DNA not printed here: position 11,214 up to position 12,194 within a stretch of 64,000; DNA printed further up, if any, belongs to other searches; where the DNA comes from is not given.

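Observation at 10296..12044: DUF262 (ParB/Srx-like, DGQQR) gene immediately followed by a stand-alone HEPN-motif gene: candidate split ParB-HEPN or GmrSD-like defence nuclease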

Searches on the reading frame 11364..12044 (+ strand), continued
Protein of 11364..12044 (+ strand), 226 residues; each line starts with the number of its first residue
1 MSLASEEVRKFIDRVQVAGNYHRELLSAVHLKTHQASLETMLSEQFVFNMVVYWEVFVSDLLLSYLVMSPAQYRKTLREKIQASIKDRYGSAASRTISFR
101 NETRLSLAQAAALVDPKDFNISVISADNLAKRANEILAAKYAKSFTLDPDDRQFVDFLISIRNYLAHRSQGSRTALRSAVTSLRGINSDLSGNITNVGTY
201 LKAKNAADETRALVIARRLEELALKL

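Call 77: fold_search(model_id=the predicted structure, library=pdb)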
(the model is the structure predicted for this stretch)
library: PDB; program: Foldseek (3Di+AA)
matches with E <= 10: 225; with E <= 0.001: 0
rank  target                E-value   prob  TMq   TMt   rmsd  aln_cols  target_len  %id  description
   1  4wyv_E                5.0e-01  0.11  0.17  0.17  20.2       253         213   15  Crystal Structure of Human Translin in Open Conformation (released 2014-11-26)
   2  9jou_A                6.6e-01  0.13  0.19  0.18  19.7       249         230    9  Cryo-EM structure of the zeaxanthin-bound light-driven proton pumping rhodopsin, NM-R1 (released 2025-07-30)
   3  8cih_B                8.6e-01  0.09  0.12  0.16  20.5       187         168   16  Structure of FL CINP (released 2024-02-21)
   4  4wyv_H                9.5e-01  0.18  0.22  0.23  18.8       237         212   14  Crystal Structure of Human Translin in Open Conformation (released 2014-11-26)
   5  4wyv_C                9.9e-01  0.15  0.22  0.23  16.1       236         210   14  Crystal Structure of Human Translin in Open Conformation (released 2014-11-26)
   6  1key_A                1.0e+00  0.13  0.19  0.20  19.6       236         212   14  Crystal Structure of Mouse Testis/Brain RNA-binding Protein (TB-RBP) (released 2002-07-03)
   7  5jdo_A                1.0e+00  0.11  0.16  0.15  19.2       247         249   13  T. congolense haptoglobin-haemoglobin receptor in complex with haemoglobin (released 2016-04-27)
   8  2axu_K                1.1e+00  0.13  0.17  0.13  19.8       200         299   12  Structure of PrgX (released 2005-12-06)
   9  8f7n                  1.1e+00  0.08  0.16  0.11  27.5       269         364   14  Crystal structure of chemoreceptor McpZ ligand sensing domain (released 2023-07-05)
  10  3pja_G                1.2e+00  0.09  0.17  0.18  18.7       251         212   12  Crystal structure of human C3PO complex (released 2011-05-11)
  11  8zyv_D                1.4e+00  0.08  0.16  0.17  17.9       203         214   10  Bacterial flagellar sodium-driven stator PomA5PomB2 with 100 mM NaCl (released 2025-01-01)
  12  6ljl_A                1.5e+00  0.06  0.17  0.07  22.2       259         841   12  Crystal Structure of exoHep-Y390A/H555A complexed with a tetrasaccharide substrate (released 2020-12-23)
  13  2awi_A                1.6e+00  0.12  0.17  0.13  19.4       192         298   11  Structure of PrgX Y153C mutant (released 2005-12-06)
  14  2axu_L                1.9e+00  0.10  0.17  0.13  20.1       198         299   10  Structure of PrgX (released 2005-12-06)
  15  4ozt_E                1.9e+00  0.04  0.14  0.14  23.9       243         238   12  crystal structure of the ligand binding domains of the Bovicola ovis ecdysone receptor EcR/USP heterodimer (PonA cryst (released 2014-07-30)
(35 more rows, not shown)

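Call 78: search_protein_families(library=pfam, proteins=[P0100, P0106, P0112, P0121, P0129, P0137, P0149, P0154, P0160, P0166], max_evalue=0.01)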
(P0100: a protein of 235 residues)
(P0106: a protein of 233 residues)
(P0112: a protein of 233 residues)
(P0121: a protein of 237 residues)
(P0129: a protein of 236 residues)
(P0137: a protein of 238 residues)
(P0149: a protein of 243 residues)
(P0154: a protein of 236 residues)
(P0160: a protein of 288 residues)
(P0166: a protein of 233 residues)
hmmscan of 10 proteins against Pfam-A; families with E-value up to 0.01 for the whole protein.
P0100 (235 aa): 0 families

P0106 (233 aa): 1 family
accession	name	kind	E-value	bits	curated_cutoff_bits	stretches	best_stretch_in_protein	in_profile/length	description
PF18735.6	HEPN_RiboL-PSP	-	0.0003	21.2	28.4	1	39-183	25-173/191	RiboL-PSP-HEPN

P0112 (233 aa): 0 families

P0121 (237 aa): 0 families

P0129 (236 aa): 1 family
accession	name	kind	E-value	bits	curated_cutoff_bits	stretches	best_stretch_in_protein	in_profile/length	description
PF18735.6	HEPN_RiboL-PSP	-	0.0011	19.4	28.4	1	56-177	42-169/191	RiboL-PSP-HEPN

P0137 (238 aa): 1 family
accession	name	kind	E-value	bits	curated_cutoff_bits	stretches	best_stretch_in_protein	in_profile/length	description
PF18735.6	HEPN_RiboL-PSP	-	0.0028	18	28.4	1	37-174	23-162/191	RiboL-PSP-HEPN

P0149 (243 aa): 1 family
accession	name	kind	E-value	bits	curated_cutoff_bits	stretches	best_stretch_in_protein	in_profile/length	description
PF18731.6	HEPN_Swt1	-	0.0054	17.4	27.5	1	148-186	69-107/115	Swt1-like HEPN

P0154 (236 aa): 1 family
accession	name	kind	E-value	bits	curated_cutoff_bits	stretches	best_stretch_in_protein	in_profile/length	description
PF07751.16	Abi_2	-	0.0068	17.1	25.6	0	122-172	132-180/184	Abi-like protein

P0160 (288 aa): 0 families

P0166 (233 aa): 0 families

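Call 89: search_protein_families(library=pfam, proteins=[L014:2790-4787:+, L015:2118-4829:+, L016:3815-4804:+, L001:6914-8026:+], max_evalue=0.01)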
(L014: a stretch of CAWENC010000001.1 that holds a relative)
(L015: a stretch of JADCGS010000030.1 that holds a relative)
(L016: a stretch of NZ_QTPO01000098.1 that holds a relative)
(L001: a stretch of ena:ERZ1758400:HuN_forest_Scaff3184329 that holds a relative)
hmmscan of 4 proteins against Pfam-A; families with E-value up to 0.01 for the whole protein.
L014:2790-4787:+ (666 aa): 8 families
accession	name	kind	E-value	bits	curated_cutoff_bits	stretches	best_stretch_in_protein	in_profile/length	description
PF13304.12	AAA_21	-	7.4e-16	59.5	27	2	298-376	233-303/304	AAA domain, putative AbiEii toxin, Type IV TA system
PF13175.12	AAA_15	-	2.9e-11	44.1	32.1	1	244-374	291-372/374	AAA ATPase domain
PF02463.25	SMC_N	-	1.4e-10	41.4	40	1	12-385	11-209/220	RecF/RecN/SMC N terminal domain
PF13401.12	AAA_22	-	1.5e-05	25.8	27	0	23-54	5-33/130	AAA domain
PF00004.35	AAA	-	0.00013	22.8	21.2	0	326-376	56-114/131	ATPase family associated with various cellular activities (AAA)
PF00005.33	ABC_tran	-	0.00074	20.6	25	0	26-46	14-34/137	ABC transporter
PF25199.1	nSTAND_NTPase5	-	0.0087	16.3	34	0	8-45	26-63/145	Novel STAND NTPase 5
PF01637.24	ATPase_2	-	0.0093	16.2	33.2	0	13-45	10-42/225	ATPase domain predominantly from Archaea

L015:2118-4829:+ (904 aa): 5 families
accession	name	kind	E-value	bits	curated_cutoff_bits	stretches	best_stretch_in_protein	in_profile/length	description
PF00176.29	SNF2-rel_dom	-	1.4e-15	57.6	24.9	1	242-428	9-181/290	SNF2-related domain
PF00271.37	Helicase_C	-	9.9e-15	55.2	23.5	1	691-797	16-110/110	Helicase conserved C-terminal domain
PF13091.12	PLDc_2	-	1.8e-13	50.9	27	1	41-180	23-132/132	PLD-like domain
PF00270.35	DEAD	-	2.3e-09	37.7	26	1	251-416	15-165/167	DEAD/DEAH box helicase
PF04851.21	ResIII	-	3.1e-07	30.9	22.5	1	229-411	3-163/164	Type III restriction enzyme, res subunit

L016:3815-4804:+ (330 aa): 1 family
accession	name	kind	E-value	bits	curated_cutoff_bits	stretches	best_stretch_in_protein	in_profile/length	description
PF00571.33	CBS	-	5.1e-10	40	24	1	98-143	5-50/57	CBS domain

L001:6914-8026:+ (371 aa): 1 family
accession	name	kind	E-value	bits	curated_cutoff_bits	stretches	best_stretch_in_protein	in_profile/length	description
PF08808.17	RES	-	1e-05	26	23.2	1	131-277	11-129/157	RES domain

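Call 91: find_encoding_contigs(protein=P0100, flank=3500, max_places=3)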
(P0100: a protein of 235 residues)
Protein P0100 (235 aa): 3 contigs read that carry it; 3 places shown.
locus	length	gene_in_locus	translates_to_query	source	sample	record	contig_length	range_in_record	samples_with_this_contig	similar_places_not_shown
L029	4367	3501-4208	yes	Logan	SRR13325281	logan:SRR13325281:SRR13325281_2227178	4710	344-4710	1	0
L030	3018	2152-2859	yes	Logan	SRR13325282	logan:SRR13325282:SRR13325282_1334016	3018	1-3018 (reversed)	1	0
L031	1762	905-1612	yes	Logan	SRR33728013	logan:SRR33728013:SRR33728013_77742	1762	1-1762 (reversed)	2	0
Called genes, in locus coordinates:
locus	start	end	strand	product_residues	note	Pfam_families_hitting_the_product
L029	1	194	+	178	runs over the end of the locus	?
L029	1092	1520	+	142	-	-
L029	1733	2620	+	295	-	PF01738:DLH (faint), PF00326:Peptidase_S9 (weak), PF12146:Hydrolase_4 (faint)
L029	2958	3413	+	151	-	-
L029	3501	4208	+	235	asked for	-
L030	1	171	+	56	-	?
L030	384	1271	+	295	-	PF01738:DLH (faint), PF00326:Peptidase_S9 (weak), PF12146:Hydrolase_4 (faint)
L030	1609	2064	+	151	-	-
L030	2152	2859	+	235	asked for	-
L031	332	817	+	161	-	-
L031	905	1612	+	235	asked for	-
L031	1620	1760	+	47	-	?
